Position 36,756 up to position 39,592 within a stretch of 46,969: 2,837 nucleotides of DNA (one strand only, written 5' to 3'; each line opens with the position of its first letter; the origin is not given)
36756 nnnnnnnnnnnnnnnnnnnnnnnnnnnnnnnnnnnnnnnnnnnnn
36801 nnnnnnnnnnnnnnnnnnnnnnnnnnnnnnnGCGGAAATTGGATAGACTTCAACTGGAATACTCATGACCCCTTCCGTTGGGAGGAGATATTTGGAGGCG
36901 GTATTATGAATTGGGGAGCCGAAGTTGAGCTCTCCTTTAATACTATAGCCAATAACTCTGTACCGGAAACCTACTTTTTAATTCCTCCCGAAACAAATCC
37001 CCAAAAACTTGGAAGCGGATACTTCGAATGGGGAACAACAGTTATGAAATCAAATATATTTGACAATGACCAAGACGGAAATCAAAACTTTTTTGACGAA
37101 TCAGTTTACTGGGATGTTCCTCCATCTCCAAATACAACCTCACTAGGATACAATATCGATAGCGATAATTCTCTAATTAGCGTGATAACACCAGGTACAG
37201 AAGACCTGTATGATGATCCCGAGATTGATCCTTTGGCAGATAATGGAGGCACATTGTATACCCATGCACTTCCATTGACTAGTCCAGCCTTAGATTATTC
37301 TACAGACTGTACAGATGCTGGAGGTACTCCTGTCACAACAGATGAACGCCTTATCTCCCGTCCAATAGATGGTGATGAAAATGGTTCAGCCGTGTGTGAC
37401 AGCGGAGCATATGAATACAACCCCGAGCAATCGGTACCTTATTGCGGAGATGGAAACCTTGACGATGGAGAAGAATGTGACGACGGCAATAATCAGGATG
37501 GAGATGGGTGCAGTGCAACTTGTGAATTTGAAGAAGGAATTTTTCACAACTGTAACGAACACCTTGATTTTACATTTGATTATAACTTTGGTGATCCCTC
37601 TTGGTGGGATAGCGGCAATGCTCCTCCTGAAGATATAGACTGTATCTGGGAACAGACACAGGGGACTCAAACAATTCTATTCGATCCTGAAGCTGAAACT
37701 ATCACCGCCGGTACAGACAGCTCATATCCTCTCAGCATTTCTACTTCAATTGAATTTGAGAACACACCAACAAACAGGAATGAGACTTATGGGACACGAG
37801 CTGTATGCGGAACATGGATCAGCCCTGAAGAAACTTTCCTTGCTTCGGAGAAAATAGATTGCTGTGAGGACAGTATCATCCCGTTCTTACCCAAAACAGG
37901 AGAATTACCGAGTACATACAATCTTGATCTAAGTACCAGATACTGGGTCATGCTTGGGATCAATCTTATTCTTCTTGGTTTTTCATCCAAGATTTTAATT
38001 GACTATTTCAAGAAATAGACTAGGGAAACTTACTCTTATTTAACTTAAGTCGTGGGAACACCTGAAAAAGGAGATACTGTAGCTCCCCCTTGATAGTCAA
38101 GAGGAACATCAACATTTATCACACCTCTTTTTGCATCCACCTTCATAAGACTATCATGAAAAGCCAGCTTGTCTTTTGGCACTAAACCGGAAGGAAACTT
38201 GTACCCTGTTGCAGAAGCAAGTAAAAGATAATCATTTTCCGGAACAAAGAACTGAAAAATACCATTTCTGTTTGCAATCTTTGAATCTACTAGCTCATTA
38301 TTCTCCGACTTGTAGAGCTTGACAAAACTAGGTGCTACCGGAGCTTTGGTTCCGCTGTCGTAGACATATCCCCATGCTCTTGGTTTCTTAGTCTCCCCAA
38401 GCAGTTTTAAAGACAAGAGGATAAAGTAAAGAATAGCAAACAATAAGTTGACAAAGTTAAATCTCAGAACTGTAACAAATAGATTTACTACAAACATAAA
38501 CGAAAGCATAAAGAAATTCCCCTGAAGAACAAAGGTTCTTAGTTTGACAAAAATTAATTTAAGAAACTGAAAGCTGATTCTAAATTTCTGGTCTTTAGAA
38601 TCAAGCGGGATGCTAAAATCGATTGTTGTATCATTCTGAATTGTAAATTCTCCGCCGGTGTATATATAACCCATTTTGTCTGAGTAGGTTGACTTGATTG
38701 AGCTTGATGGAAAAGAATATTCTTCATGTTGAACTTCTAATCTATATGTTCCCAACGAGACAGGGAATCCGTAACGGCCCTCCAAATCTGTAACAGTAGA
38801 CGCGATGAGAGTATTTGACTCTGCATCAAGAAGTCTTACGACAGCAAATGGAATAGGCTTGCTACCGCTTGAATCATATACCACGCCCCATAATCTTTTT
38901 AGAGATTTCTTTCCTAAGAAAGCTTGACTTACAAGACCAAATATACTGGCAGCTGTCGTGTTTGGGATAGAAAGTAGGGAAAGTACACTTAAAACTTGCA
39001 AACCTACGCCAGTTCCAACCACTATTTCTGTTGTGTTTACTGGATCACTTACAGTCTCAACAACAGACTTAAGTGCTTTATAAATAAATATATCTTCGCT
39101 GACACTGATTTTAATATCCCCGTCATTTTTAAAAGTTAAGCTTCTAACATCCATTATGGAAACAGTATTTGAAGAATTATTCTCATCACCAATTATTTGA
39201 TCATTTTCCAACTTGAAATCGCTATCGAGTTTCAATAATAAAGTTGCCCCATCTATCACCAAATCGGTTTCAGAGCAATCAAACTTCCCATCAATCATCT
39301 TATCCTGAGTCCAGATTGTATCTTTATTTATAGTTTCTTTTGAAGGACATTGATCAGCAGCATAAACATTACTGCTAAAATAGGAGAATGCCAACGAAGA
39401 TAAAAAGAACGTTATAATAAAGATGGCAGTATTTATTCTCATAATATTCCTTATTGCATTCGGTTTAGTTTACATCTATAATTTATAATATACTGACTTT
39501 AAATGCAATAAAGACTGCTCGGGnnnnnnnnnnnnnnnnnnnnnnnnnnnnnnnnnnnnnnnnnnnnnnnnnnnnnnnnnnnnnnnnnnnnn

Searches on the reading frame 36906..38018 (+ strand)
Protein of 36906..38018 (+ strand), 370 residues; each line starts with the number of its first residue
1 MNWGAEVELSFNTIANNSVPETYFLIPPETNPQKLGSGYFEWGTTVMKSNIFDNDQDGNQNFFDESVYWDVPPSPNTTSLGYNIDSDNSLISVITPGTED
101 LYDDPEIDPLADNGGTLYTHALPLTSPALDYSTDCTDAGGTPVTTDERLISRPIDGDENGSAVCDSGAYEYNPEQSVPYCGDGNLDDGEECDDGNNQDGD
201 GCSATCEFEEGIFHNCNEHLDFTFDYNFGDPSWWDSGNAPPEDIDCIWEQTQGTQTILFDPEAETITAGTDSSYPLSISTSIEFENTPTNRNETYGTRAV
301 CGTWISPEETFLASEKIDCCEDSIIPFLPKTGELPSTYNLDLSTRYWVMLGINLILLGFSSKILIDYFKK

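Call 13: search_protein_families(library=pfam, proteins=[window:36906-38018:+], max_evalue=0.01)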
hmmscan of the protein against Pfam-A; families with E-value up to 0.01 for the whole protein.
window:36906-38018:+ (370 aa): 1 family
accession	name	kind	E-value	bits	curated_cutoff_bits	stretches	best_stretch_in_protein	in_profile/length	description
PF13948.11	DUF4215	-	3.4e-07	30.9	27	1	164-206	4-46/47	Domain of unknown function (DUF4215)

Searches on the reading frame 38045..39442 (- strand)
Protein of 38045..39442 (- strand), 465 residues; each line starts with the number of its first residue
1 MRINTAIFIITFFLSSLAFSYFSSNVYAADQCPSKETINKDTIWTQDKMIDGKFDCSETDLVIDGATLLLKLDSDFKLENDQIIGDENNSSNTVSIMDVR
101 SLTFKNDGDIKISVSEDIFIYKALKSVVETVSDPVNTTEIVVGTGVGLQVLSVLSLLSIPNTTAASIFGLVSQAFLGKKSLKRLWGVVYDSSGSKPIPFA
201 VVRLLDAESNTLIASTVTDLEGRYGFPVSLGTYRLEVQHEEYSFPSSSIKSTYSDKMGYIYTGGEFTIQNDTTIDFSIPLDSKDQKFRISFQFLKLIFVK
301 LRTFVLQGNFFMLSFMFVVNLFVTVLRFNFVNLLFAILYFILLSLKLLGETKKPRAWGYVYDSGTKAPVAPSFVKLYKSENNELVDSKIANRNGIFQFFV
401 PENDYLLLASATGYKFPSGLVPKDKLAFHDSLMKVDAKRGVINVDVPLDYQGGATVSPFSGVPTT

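Call 13: search_protein_families(library=pfam, proteins=[window:38045-39442:-], max_evalue=0.01)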
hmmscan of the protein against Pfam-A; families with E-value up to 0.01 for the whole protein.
window:38045-39442:- (465 aa): 6 families
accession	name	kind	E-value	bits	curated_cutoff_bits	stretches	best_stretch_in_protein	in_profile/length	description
PF13620.12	CarboxypepD_reg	-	6.1e-16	59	32.3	2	184-243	2-60/82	Carboxypeptidase regulatory-like domain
PF13715.12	CarbopepD_reg_2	-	7.5e-09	36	32.2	1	186-250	3-63/88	CarboxypepD_reg-like domain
PF17210.9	SdrD_B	-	1.3e-05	25.8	29.7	1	192-242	19-70/112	SdrD B-like domain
PF07210.18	DUF1416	-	0.0006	20.1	23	0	186-239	24-74/97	Protein of unknown function (DUF1416)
PF17802.7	SpaA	-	0.0045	17.6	23.1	0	190-236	9-57/91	Prealbumin-like fold domain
PF11974.14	bMG3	-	0.0054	17.1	34.9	0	192-228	23-58/103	Bacterial alpha-2-macroglobulin MG3 domain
